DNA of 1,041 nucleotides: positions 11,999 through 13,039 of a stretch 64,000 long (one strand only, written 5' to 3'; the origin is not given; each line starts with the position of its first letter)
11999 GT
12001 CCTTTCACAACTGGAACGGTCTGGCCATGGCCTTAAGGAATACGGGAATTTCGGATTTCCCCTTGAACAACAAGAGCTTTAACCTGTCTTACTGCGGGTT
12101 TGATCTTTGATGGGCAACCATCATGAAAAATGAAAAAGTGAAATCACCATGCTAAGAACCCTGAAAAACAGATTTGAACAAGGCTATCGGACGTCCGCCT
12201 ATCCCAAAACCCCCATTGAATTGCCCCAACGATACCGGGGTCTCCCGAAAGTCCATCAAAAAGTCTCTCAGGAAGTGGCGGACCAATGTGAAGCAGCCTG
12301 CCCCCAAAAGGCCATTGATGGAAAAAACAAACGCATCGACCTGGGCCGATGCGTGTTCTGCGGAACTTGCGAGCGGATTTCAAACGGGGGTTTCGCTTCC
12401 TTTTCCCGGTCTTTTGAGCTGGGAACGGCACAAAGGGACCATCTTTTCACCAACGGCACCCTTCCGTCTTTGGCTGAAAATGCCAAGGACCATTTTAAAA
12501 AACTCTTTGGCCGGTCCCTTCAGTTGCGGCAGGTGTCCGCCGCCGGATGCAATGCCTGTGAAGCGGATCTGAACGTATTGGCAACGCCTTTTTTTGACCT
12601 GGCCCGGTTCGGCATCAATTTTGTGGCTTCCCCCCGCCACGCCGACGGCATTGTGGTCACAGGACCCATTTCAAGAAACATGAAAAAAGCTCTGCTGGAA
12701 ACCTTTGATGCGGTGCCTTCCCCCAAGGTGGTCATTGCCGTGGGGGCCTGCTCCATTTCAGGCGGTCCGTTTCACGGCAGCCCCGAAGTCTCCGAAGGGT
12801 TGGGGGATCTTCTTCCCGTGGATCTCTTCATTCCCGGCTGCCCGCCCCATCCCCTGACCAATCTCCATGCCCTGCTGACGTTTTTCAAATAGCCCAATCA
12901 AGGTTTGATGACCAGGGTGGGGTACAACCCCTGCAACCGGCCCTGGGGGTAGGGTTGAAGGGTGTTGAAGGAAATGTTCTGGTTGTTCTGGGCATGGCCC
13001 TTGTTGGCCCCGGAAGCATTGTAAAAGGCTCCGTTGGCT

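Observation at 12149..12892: NuoI-like ferredoxin fused to NuoB-like small subunit, with the ferredoxin half reduced to a single complete cluster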

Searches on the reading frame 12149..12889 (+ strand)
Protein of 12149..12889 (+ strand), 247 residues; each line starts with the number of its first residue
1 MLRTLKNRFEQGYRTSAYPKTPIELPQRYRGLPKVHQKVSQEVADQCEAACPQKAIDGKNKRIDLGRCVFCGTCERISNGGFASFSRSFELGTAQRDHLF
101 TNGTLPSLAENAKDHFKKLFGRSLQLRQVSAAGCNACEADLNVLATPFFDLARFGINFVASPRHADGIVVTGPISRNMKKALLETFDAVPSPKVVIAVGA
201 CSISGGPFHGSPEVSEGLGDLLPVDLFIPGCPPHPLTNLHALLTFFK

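Call 3: search_protein_families(library=pfam, proteins=[window:12149-12889:+], max_evalue=0.01)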
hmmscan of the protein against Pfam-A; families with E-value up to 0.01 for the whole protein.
window:12149-12889:+ (247 aa): 4 families
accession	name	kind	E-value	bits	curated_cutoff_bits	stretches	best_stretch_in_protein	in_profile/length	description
PF01058.29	Oxidored_q6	-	2.4e-26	92.4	27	1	134-243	1-126/128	NADH ubiquinone oxidoreductase, 20 Kd subunit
PF12838.12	Fer4_7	-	0.00098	20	27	1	46-76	7-46/52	4Fe-4S dicluster domain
PF13187.11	Fer4_9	-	0.0076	16.7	27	0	46-76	7-45/52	4Fe-4S dicluster domain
PF13237.11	Fer4_10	-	0.0092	16.3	25.5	1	46-75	14-49/53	4Fe-4S dicluster domain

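Call 4: search_protein_families(library=ncbifam, proteins=[window:12149-12889:+], max_evalue=0.01)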
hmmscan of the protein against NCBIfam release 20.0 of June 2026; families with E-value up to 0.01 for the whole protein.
window:12149-12889:+ (247 aa): 33 families (the best 25 are shown)
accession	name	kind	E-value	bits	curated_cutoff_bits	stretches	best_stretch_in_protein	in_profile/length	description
NF005012.1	PRK06411.1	subfamily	3.4e-32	111.3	116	1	132-244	41-153/166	NADH-quinone oxidoreductase subunit NuoB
NF011394.0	PRK14819.1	equivalog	4.8e-29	101.7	312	1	133-245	39-152/264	NADH-quinone oxidoreductase subunit B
TIGR01957.1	nuoB_fam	subfamily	6.4e-29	100.7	142.7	1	131-244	23-137/145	NADH-quinone oxidoreductase subunit B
NF011391.0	PRK14816.1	equivalog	2e-27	96.1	283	1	120-241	48-169/196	NADH-quinone oxidoreductase subunit B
NF011390.0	PRK14815.1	equivalog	6.5e-23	81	281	1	133-245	41-153/183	NADH dehydrogenase subunit B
NF011389.0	PRK14814.1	equivalog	2.9e-22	79.3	285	1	121-244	30-152/186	NADH dehydrogenase subunit B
NF011393.0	PRK14818.1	equivalog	1.5e-21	76.7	255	1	132-243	38-149/173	NADH dehydrogenase subunit B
NF009808.0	PRK13292.1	equivalog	9e-21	73.4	1156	1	133-244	33-144/791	NADH-quinone oxidoreductase subunit B/C/D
NF011388.0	PRK14813.1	equivalog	3.2e-20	72.8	294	1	133-242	36-146/189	NADH dehydrogenase subunit B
NF011395.0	PRK14820.1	equivalog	3.2e-20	72.6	263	1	136-239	44-147/180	NADH-quinone oxidoreductase subunit B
NF011392.0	PRK14817.1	equivalog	1.2e-16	61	271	1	135-243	46-154/182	NADH-quinone oxidoreductase subunit B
NF009053.0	PRK12387.1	subfamily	7.6e-16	58.4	204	1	1-105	1-112/180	formate hydrogenlyase complex iron-sulfur subunit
NF006076.0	PRK08222.1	equivalog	5.8e-13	49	270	1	1-105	1-112/181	hydrogenase 4 subunit H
TIGR01971.1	NuoI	subfamily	5e-10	39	113.05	1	5-102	6-117/121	NADH-quinone oxidoreductase, chain I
NF004540.0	PRK05888.2-1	equivalog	1.1e-08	34.7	215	1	11-112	17-130/139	NADH-quinone oxidoreductase subunit NuoI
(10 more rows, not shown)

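Call 5: find_homologous_proteins(query=window:12149-12889:+, max_evalue=0.001)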
Query window:12149-12889:+ (247 aa): 8000 proteins with E <= 0.001 among 8000 candidates; the best 120 are listed.
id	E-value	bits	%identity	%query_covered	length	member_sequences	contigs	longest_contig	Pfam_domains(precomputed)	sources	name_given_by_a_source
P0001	7.4e-164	561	99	100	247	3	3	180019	PF01058.30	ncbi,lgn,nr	ncbi:MAG: hydrogenase [Proteobacteria bacterium]|nr:hydrogenase [Pseudomonadota bacterium] MBU447234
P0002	3.0e-146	504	88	100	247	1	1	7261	PF01058.30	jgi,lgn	jgi:Ni,Fe-hydrogenase III small subunit/NAD-dependent dihydropyrimidine dehydrogenase PreA subunit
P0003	1.1e-143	495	87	100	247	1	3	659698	PF01058.30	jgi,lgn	jgi:Ni,Fe-hydrogenase III small subunit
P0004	3.1e-143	494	85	100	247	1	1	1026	PF01058.30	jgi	jgi:Ni,Fe-hydrogenase III small subunit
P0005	6.0e-139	480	84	100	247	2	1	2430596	PF01058.30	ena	-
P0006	1.6e-138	478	81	100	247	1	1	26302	PF01058.30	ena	-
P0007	2.9e-138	478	83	100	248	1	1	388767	PF01058.30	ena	-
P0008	4.2e-138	477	82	100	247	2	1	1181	PF01058.30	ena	-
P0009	1.5e-135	469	81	100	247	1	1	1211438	PF01058.30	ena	-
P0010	3.4e-134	464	81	100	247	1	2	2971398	PF01058.30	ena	-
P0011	1.2e-133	463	81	100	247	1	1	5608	PF01058.30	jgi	jgi:Ni,Fe-hydrogenase III small subunit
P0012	1.7e-133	462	81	100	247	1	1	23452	PF01058.30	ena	-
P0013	2.2e-133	462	81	100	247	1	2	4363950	PF01058.30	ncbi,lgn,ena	-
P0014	3.2e-133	461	80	100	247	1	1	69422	PF01058.30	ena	-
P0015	2.1e-132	458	80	100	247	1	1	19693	PF01058.30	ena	-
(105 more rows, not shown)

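Call 14: search_solved_structures(query=window:12149-12889:+, max_evalue=0.001, show_alignments=3)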
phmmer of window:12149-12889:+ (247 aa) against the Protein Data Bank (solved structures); distinct sequences matched with E-value up to 0.001: 58.
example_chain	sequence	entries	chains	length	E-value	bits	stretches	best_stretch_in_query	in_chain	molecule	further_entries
6cfw_J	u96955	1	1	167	7.6e-32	114.3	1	115-243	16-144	Probable membrane-bound hydrogenase subunit mbhJ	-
7z0s_G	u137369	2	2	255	3.4e-30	108.9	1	113-241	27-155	Formate hydrogenlyase subunit 7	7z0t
5lc5_B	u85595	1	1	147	4.7e-24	88.8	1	133-244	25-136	NADH dehydrogenase [ubiquinone] iron-sulfur protein 7, mitochondrial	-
5xtb_C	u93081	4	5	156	4.7e-24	88.8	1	133-243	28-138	NADH dehydrogenase [ubiquinone] iron-sulfur protein 7, mitochondrial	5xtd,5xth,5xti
7zeb_6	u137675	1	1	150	5e-24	88.7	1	133-244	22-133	NADH dehydrogenase [ubiquinone] iron-sulfur protein 7, mitochondrial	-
9ti4_E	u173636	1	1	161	5.1e-24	88.6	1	133-243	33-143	NADH dehydrogenase [ubiquinone] iron-sulfur protein 7, mitochondrial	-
8e9g_B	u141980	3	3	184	5.2e-24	88.6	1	133-244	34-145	NADH-quinone oxidoreductase subunit B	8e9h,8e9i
9w2u_B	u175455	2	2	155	5.5e-24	88.5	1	133-244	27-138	NADH dehydrogenase [ubiquinone] iron-sulfur protein 7, mitochondrial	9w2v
6g2j_B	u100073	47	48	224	5.5e-24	88.5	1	133-243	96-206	NADH dehydrogenase [ubiquinone] iron-sulfur protein 7, mitochondrial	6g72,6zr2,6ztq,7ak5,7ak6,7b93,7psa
7zd6_6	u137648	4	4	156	5.6e-24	88.5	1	133-244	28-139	NADH dehydrogenase [ubiquinone] iron-sulfur protein 7, mitochondrial | Complex I-20kD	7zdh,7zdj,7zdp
8b9z_B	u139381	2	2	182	6.1e-24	88.4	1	133-242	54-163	LD31474p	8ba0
7v2c_C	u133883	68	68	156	6.5e-24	88.3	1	133-243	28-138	NADH dehydrogenase [ubiquinone] iron-sulfur protein 7,mitochondrial | NADH dehydrogenase [ubiquinone] iron-sulfur protein 7, mitochondrial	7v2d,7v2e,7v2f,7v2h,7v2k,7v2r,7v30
5ldw_B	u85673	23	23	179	7.9e-24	88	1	133-244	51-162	NADH dehydrogenase [ubiquinone] iron-sulfur protein 7, mitochondrial | Mitochondrial complex I, PSST subunit | NADH:ubiquinone oxidoreductase core subunit S7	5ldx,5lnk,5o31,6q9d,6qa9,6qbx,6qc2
8esw_S7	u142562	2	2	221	9.5e-24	87.8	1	133-242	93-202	LD31474p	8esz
9cwt_C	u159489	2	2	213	9.7e-24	87.7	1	133-243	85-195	NADH dehydrogenase [ubiquinone] iron-sulfur protein 7, mitochondrial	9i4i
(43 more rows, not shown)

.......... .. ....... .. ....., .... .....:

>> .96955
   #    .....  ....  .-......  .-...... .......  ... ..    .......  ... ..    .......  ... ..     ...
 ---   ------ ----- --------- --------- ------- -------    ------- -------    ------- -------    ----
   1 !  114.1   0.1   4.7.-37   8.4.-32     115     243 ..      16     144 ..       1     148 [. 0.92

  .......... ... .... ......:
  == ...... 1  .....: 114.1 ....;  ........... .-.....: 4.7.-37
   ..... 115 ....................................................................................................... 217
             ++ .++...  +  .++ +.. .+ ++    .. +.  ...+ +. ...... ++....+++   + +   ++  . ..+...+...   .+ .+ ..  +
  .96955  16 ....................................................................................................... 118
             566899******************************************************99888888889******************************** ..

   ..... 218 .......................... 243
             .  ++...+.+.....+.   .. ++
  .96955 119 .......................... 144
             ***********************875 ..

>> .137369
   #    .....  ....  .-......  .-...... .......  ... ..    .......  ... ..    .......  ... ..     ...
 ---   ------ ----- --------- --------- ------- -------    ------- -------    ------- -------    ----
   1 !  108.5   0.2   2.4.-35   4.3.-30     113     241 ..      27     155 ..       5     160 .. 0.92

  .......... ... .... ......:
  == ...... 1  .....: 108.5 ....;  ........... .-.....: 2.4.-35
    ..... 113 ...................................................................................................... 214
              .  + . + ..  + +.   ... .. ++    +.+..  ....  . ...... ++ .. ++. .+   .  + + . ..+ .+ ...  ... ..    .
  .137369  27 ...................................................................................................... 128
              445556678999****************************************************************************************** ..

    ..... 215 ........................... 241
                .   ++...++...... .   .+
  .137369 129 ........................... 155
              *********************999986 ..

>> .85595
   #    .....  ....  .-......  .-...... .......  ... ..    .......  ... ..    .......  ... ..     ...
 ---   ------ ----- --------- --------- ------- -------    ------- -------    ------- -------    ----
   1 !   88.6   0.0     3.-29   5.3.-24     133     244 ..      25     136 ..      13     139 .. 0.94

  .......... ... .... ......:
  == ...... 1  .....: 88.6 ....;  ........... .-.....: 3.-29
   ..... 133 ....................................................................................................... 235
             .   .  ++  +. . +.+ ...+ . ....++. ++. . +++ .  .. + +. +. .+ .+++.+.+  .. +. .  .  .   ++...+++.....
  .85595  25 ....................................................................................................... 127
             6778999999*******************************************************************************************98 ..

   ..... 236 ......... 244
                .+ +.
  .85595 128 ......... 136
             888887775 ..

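Call 16: search_protein_representatives(protein=window:12149-12889:+)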
Query: 247 residues. Proteins with E-value up to 0.001 (for the whole library): 6155; up to 1e-10: 2963; up to 1e-30: 236. The best 150 are listed.
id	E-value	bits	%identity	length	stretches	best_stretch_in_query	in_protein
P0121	5.2e-101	353.9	65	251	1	1-246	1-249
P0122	6.5e-75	268.5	51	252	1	2-244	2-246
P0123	1.1e-73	264.5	68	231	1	58-236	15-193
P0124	4.2e-72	259.3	68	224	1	61-234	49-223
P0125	7.4e-71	255.2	51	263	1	1-244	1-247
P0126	7.4e-71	255.2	53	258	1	1-245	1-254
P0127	4.7e-68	246.0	61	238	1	1-179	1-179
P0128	2.7e-61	223.9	69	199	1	32-178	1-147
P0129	2.1e-59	217.7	47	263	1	1-244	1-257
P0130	6.9e-59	216.0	45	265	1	2-244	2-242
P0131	1.7e-58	214.7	70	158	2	117-207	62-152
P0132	4.5e-58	213.3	73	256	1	113-244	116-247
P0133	7.3e-58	212.6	47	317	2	76-245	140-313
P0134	3.3e-56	207.2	61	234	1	93-244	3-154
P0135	5.9e-56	206.4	64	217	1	102-246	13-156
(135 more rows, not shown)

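Call 31: find_related_loci(query=A2, collection=genome_contigs, flank=10000)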
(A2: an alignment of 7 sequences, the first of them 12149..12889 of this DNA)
Query A2 (247 aa) in genome_contigs; peptide patterns used: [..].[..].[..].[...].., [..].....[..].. (x = any residue, [..] = any of these).
600 stretches matched a pattern (row limit reached: there are more); 559 encode a relative of the query (tblastn E <= 1e-3); the best 80 are kept; 80 distinct loci.
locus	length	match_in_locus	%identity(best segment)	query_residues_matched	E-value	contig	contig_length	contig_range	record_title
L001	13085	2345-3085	79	1-247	3e-133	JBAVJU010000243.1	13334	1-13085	MAG: Desulfobacterales bacterium isolate MFD04317_ilm_asm_bin18 k127_180782, whole genome shotgun sequence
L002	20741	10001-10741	74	1-247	8e-130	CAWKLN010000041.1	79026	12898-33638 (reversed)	MAG: uncultured delta proteobacterium isolate MFD09779.bin.1.125 genome assembly, contig: contig_78549, whole genome sho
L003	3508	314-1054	77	1-247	5e-133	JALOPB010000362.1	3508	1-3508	MAG: Desulfobacterales bacterium isolate Prado118 scaffold_85606, whole genome shotgun sequence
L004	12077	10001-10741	74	1-247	3e-128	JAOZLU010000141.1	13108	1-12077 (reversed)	MAG: Desulfobacterales bacterium isolate GMC2_bin_2_sub GMC2_818_length_13108_cov_39.902398, whole genome shotgun sequen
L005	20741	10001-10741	74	1-247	2e-126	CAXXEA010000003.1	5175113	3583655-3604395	MAG: Desulfobacterales bacterium isolate 84c40b14-595f-4247-b5ef-7e7784979392 genome assembly, contig: contig_3, whole g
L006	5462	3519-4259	72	1-247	4e-126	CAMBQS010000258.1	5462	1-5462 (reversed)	MAG: Desulfocicer vacuolatum DSM 3385 isolate MiH-14oct19-180 genome assembly, contig: MiH-14oct19-C34312, whole genome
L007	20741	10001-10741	78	1-247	4e-125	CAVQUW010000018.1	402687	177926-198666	MAG: uncultured delta proteobacterium isolate MFD09964.bin.2.252 genome assembly, contig: contig_31212, whole genome sho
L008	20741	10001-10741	72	1-247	6e-125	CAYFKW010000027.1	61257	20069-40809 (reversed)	MAG TPA_asm: uncultured Desulfobacula sp. isolate ERP019367_co2_15 genome assembly, contig: NODE_498_length_61257_cov_3.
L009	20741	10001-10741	73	1-247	2e-124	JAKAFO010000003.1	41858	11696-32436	MAG: Deltaproteobacteria bacterium isolate WY2.bin100 NODE_1150_length_41858_cov_4.071530, whole genome shotgun sequence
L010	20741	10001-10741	71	1-247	1e-124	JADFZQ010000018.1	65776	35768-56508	MAG: Desulfamplus sp. isolate nJC1bin9 nJC1_bin9_NODE_18_length_65776_cov_41.007677, whole genome shotgun sequence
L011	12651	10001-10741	72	1-247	5e-124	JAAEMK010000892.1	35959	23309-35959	MAG: Desulfobacteraceae bacterium isolate Bse_4 BseG_CONTIG2369718, whole genome shotgun sequence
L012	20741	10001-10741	72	1-247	4e-123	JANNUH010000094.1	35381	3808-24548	MAG: Desulfobacterales bacterium isolate SOY_30_metabat_237 SOY_30_k141_902296, whole genome shotgun sequence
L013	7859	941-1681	72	1-247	5e-122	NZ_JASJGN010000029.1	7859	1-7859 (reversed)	MAG: Desulfosarcina sp. isolate ChS5.bin.72 ChesSed_k141_2064120, whole genome shotgun sequence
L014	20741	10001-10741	77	1-247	9e-122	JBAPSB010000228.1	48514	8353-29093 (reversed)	MAG: Desulfobacterales bacterium isolate MFD01244_ilm_asm_bin11 k127_8159, whole genome shotgun sequence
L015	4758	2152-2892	70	1-247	9e-123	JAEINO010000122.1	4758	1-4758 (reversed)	MAG: Pseudodesulfovibrio sp. isolate MAG6 NODE_5327_length_4758_cov_37.642384, whole genome shotgun sequence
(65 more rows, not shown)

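Call 58: predict_structure(alignment_id=A3)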
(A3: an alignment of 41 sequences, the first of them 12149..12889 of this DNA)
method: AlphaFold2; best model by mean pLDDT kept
length: 247 residues; sequences in the alignment: 41
mean_pLDDT: 83.5   pTM: 0.84
mean pLDDT of the five models: 83.5, 81.2, 75.5, 67.6, 66.2
residues with pLDDT >= 90: 114; 70-90: 90; 50-70: 33; < 50: 10
segments of 3 or more residues with pLDDT < 50: 11-19
pLDDT, mean of each block of 10 residues (from residue 1): 56 44 79 91 96 93 93 92 90 91 77 61 83 75 76 82 92 89 94 91 89 89 93 88 81
secondary structure, 60 per line:
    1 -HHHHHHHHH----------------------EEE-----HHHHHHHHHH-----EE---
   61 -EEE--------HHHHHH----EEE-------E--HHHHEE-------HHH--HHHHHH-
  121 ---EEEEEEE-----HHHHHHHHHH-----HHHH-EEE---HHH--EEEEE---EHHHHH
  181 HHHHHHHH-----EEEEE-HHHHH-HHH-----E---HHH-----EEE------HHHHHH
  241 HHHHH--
elements in order: H2-10 E33-35 H41-50 E62-64 H73-78 E83-85 H96-99 H114-119 E124-130 H136-145 H151-154 E156-158 E167-171 H176-188 E194-198 H200-204 E226-228 H235-245

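Call 63: fold_search(model_id=the predicted structure, library=pdb)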
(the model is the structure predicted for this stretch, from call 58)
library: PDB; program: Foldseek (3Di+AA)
matches with E <= 10: 1105; with E <= 0.001: 87
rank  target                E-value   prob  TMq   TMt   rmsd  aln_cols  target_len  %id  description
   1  7z0s_G                7.6e-13  1.00  0.52  0.52   7.8       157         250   37  Structure of the Escherichia coli formate hydrogenlyase complex (anaerobic preparation, without formate dehydrogenase  (released 2022-09-28)
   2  7z0t_G                3.8e-12  1.00  0.52  0.51   7.9       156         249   37  Structure of the Escherichia coli formate hydrogenlyase complex (aerobic preparation, composite structure) (released 2022-09-28)
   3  8qby_B                4.6e-12  1.00  0.48  0.79   4.0       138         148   31  Respiratory complex I from Paracoccus denitrificans in MSP2N2 nanodiscs (released 2024-09-11)
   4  7r43_B                7.7e-12  1.00  0.49  0.77   4.2       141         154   32  Bovine complex I in the presence of IM1761092, active class iii (Composite map) (released 2023-02-08)
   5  9i4i_E                9.9e-12  1.00  0.48  0.73   4.3       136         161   34  High resolution Cryo-EM structure of human complex I in mitochondria (released 2025-11-12)
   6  6q9d_S7               1.5e-11  1.00  0.49  0.76   4.3       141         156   32  CI Peripheral Arm focused refinement from Ovine respiratory SC I+III2 (released 2019-08-21)
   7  6cfw_J                1.6e-11  1.00  0.49  0.83   1.5       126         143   40  cryoEM structure of a respiratory membrane-bound hydrogenase (released 2018-05-23)
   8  6zr2_B                1.7e-11  1.00  0.47  0.73   4.2       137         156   32  Cryo-EM structure of respiratory complex I in the active state from Mus musculus at 3.1 A (released 2020-10-21)
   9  9smf_B                1.9e-11  1.00  0.50  0.76   4.2       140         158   33  Reduced bovine complex I in lipid nanodisc, NADH-active-Q10 (released 2026-03-18)
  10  7arc_B                2.0e-11  1.00  0.48  0.76   4.6       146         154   29  Cryo-EM structure of Polytomella Complex-I (peripheral arm) (released 2021-12-08)
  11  9f5x_F                2.3e-11  1.00  0.49  0.75   4.5       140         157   30  Structure of the Chlamydomonas reinhardtii respiratory supercomplex I1 III2 IV2 (released 2025-03-12)
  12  8om1_B                2.4e-11  1.00  0.46  0.71   1.7       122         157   36  Mitochondrial complex I from Mus musculus in the active state (released 2023-08-09)
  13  7tgh_S7               2.6e-11  1.00  0.49  0.73   3.8       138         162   30  Cryo-EM structure of respiratory super-complex CI+III2 from Tetrahymena thermophila (released 2022-04-06)
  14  9iho_B                3.8e-11  1.00  0.45  0.62   4.8       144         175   28  Open state without NUQM and without flavoprotein (classification state 4) of Pichia pastoris mitochondrial complex I i (released 2025-10-15)
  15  9g83_B                4.1e-11  1.00  0.47  0.70   2.0       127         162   33  Respiratory supercomplex CI1-CIII2-CIV2-(cbb3)1 from alphaproteobacterium (released 2026-02-04)
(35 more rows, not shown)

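Call 67: search_solved_structures(query=A4, max_evalue=10, show_alignments=2)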
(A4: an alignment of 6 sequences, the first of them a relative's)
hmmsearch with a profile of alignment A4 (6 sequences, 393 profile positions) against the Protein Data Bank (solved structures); distinct sequences matched with E-value up to 10: 1.
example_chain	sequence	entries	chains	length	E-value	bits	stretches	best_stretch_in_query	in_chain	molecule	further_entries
2p61_A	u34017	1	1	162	0.41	12.8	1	230-297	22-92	Hypothetical protein TM_1646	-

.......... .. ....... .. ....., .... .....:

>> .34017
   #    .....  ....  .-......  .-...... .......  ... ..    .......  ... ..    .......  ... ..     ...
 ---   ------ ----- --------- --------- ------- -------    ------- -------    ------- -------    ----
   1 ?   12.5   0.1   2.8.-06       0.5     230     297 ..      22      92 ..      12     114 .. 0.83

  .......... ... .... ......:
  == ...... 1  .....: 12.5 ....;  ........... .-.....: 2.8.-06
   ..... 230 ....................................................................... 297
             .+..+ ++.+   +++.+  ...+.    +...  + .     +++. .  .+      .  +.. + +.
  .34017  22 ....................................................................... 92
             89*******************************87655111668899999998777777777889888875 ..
